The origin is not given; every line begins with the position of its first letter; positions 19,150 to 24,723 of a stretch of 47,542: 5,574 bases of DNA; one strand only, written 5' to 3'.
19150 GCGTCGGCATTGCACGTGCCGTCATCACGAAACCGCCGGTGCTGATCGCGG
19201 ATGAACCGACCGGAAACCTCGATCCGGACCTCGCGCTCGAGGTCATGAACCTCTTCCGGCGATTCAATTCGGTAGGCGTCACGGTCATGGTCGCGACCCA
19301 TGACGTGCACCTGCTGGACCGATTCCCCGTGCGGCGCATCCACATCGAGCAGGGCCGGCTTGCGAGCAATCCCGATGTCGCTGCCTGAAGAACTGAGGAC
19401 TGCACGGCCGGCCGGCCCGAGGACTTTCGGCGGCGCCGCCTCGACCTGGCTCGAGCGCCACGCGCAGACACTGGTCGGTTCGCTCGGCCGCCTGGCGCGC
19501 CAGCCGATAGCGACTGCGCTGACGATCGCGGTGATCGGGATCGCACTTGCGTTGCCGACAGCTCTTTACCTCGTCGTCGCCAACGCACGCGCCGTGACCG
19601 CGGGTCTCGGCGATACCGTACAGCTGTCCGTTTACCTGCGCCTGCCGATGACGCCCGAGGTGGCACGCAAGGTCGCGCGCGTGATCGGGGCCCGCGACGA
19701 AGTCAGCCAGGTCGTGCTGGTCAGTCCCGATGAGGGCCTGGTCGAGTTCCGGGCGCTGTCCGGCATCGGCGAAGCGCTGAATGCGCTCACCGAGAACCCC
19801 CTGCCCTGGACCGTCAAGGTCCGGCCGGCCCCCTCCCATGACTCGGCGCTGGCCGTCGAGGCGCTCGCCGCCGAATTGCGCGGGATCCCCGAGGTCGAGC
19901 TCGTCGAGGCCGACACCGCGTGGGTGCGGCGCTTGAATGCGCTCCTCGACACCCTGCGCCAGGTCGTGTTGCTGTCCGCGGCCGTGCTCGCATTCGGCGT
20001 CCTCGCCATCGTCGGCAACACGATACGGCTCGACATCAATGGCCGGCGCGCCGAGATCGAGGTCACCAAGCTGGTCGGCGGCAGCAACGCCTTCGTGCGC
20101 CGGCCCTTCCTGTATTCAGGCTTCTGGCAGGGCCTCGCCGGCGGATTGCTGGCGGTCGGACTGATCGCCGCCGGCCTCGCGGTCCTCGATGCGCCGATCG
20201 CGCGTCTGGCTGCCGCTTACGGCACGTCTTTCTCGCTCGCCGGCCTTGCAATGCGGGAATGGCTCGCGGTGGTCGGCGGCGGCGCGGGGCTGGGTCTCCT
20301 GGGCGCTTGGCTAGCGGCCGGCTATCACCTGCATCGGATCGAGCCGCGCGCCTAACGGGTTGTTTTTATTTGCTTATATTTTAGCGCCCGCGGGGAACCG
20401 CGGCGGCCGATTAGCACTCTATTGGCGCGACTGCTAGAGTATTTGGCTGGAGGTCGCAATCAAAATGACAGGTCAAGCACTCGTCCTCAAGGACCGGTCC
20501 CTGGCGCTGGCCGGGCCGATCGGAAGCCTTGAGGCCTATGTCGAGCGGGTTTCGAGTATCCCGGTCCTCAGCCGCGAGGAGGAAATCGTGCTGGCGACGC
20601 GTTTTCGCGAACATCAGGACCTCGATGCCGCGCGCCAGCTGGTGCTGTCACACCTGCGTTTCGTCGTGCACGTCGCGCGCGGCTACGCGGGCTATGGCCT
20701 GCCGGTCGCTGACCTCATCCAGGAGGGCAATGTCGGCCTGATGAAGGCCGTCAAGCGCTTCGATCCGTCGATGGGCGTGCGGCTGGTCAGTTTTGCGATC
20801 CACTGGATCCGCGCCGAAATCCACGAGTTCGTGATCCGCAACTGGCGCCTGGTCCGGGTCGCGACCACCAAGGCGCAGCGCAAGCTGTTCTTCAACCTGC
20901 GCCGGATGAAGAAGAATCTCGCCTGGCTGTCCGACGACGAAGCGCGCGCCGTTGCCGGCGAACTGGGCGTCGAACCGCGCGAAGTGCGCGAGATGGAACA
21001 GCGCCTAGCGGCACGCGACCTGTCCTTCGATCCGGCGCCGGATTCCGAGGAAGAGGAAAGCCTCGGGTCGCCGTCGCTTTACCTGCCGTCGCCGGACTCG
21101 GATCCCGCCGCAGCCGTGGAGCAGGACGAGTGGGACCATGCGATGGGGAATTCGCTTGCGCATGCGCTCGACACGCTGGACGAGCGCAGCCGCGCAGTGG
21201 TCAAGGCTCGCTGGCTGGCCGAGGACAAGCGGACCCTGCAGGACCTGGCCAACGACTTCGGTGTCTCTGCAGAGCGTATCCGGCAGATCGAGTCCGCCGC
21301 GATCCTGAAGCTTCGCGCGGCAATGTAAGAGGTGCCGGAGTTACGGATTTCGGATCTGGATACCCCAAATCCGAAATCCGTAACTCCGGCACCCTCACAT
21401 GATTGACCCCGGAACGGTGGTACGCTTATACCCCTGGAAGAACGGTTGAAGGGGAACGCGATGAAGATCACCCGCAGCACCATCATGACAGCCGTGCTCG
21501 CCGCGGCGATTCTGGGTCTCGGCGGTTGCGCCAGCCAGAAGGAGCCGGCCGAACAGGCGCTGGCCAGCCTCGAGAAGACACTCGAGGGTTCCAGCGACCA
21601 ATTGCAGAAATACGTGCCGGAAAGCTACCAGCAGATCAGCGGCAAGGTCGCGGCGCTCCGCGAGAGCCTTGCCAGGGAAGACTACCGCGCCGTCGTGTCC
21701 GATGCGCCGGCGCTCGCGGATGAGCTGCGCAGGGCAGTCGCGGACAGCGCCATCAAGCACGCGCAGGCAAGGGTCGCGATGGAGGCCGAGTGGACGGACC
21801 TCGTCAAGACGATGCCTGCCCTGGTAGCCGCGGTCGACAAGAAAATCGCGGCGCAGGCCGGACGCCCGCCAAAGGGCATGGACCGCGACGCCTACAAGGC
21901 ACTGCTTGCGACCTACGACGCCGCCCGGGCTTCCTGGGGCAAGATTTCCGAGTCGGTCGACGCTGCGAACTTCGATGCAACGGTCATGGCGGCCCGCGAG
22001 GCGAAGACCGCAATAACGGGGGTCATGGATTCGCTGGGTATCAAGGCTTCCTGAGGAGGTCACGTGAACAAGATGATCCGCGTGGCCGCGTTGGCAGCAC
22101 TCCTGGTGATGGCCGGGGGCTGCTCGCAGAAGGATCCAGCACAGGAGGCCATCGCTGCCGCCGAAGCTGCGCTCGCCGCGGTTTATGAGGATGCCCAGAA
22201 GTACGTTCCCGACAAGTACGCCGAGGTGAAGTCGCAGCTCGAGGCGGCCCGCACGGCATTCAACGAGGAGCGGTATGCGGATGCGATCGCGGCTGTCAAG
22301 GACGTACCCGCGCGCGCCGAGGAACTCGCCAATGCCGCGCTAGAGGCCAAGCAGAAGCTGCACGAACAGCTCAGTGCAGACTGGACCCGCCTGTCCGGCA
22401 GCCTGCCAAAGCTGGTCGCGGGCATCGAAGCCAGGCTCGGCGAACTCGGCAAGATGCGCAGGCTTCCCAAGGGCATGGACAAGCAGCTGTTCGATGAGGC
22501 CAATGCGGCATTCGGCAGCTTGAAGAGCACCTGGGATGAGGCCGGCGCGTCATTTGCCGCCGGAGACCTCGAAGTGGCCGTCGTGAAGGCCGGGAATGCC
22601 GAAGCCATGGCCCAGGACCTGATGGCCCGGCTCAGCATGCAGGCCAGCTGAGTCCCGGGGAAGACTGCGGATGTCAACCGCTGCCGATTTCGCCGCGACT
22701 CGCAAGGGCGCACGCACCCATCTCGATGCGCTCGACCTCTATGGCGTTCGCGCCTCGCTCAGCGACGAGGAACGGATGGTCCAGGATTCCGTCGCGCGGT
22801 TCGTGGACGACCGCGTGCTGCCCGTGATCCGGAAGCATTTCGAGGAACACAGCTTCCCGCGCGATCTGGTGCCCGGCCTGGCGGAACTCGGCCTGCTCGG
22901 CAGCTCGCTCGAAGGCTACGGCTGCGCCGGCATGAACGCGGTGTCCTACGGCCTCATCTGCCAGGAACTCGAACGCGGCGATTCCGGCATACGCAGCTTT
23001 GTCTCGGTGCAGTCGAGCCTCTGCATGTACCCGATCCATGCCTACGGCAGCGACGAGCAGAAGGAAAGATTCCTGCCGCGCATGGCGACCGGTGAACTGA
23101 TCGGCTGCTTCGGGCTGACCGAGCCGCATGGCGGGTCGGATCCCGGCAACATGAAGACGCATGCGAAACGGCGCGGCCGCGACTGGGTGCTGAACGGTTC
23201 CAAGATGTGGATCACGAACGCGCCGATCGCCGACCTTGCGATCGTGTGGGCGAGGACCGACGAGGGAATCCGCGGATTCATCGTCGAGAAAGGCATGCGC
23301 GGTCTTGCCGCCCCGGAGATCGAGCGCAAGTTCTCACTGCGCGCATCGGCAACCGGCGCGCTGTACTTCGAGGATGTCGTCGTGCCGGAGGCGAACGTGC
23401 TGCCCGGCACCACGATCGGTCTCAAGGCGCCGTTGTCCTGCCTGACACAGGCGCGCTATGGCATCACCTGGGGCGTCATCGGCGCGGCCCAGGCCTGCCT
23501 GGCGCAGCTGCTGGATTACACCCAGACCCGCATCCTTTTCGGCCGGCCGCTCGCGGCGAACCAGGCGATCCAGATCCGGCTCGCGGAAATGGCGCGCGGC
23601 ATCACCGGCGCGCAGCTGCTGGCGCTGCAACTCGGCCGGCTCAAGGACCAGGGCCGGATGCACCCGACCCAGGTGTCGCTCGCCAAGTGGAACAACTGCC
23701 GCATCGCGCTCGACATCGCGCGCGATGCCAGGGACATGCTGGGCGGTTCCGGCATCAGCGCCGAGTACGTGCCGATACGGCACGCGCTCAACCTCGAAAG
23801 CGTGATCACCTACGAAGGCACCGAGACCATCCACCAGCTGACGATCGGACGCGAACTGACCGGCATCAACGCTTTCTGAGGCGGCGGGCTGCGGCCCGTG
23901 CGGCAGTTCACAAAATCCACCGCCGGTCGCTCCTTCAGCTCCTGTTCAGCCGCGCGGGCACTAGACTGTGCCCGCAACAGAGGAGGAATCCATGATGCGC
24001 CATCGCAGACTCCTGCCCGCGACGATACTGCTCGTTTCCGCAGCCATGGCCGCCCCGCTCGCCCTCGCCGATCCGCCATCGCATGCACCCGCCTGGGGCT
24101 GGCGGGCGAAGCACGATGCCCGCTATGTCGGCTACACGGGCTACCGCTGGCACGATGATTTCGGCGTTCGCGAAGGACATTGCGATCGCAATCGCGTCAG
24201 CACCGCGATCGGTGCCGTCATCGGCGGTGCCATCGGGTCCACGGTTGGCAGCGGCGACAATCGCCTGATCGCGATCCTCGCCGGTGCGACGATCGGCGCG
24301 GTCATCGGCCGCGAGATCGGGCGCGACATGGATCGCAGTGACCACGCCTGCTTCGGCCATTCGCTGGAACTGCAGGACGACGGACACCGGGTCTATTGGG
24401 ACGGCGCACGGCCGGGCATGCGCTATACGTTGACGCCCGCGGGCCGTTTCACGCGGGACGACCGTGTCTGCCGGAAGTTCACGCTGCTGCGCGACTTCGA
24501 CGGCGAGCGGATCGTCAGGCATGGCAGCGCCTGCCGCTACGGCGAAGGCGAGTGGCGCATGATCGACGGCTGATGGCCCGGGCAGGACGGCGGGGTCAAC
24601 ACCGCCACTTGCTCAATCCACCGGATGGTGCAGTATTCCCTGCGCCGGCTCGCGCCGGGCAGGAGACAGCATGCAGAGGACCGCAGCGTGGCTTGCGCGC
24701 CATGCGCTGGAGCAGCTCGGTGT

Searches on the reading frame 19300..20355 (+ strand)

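Call 79: search_protein_families(library=pfam, proteins=[window:19300-20355:+], max_evalue=0.00001)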
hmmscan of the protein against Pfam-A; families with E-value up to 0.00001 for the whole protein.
window:19300-20355:+ (351 aa): 2 families
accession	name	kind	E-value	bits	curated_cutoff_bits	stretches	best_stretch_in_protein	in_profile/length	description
PF18075.7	FtsX_ECD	-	2.3e-10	41.4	23.5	1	107-202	1-96/96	FtsX extracellular domain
PF02687.27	FtsX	-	9.5e-08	32.6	25.5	1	226-340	3-112/120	FtsX-like permease C-terminal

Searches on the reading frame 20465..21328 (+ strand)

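Call 79: search_protein_families(library=pfam, proteins=[window:20465-21328:+], max_evalue=0.00001)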
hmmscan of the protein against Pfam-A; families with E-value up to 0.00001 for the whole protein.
window:20465-21328:+ (287 aa): 3 families
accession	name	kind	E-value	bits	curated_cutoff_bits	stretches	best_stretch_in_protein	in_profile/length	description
PF04542.20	Sigma70_r2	-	4.9e-18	65.1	24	1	59-128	1-70/71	Sigma-70 region 2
PF04545.22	Sigma70_r4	-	1.7e-15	56.6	24.1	1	234-285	1-50/50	Sigma-70, region 4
PF00140.25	Sigma70_r1_2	-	3.1e-06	27.5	22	1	21-51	2-32/34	Sigma-70 factor, region 1.2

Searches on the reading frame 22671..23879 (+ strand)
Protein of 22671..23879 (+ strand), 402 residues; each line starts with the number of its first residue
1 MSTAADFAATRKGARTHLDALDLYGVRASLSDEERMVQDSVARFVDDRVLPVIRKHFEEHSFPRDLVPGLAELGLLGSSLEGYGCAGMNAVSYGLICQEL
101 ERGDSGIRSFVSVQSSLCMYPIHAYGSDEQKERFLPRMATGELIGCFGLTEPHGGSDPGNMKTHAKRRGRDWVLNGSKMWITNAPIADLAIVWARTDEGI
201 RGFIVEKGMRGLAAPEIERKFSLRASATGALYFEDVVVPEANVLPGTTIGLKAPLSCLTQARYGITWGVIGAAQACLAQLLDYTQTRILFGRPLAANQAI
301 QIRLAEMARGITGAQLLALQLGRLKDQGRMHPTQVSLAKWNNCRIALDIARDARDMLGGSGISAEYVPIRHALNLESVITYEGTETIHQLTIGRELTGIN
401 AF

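Call 79: search_protein_families(library=pfam, proteins=[window:22671-23879:+], max_evalue=0.00001)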
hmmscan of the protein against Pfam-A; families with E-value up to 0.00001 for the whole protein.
window:22671-23879:+ (402 aa): 4 families
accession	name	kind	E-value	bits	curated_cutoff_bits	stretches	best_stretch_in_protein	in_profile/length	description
PF02771.21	Acyl-CoA_dh_N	-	2.9e-36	124.7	22.9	1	31-142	1-113/113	Acyl-CoA dehydrogenase, N-terminal domain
PF00441.29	Acyl-CoA_dh_1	-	7.9e-31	107.7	22.4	1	250-396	3-149/150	Acyl-CoA dehydrogenase, C-terminal domain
PF02770.24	Acyl-CoA_dh_M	-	6.3e-26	90.8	33.3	1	146-236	1-97/97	Acyl-CoA dehydrogenase, middle domain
PF08028.16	Acyl-CoA_dh_2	-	3.6e-11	43.9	22.7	1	268-367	6-115/134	Acyl-CoA dehydrogenase, C-terminal domain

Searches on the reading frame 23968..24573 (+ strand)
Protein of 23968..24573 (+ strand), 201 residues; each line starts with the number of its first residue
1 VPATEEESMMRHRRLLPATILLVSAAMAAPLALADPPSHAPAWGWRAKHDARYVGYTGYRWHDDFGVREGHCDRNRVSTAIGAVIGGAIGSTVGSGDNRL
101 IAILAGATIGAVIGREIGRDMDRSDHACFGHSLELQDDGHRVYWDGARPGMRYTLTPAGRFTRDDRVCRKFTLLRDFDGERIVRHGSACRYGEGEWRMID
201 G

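Call 79: search_protein_families(library=pfam, proteins=[window:23968-24573:+], max_evalue=0.00001)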
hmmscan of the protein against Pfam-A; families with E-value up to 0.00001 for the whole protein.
window:23968-24573:+ (201 aa): 3 families
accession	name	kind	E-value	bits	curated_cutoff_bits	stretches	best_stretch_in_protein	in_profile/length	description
PF05433.20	Rick_17kDa_Anti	-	1.2e-09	38.4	24.2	1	78-118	2-43/43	Glycine zipper 2TM domain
PF13488.11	Gly-zipper_Omp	-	4.3e-07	30.2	25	1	81-123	1-44/46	Glycine zipper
PF16998.10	17kDa_Anti_2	-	7.9e-06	26.1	26.6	0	139-198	51-110/116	17 kDa outer membrane surface antigen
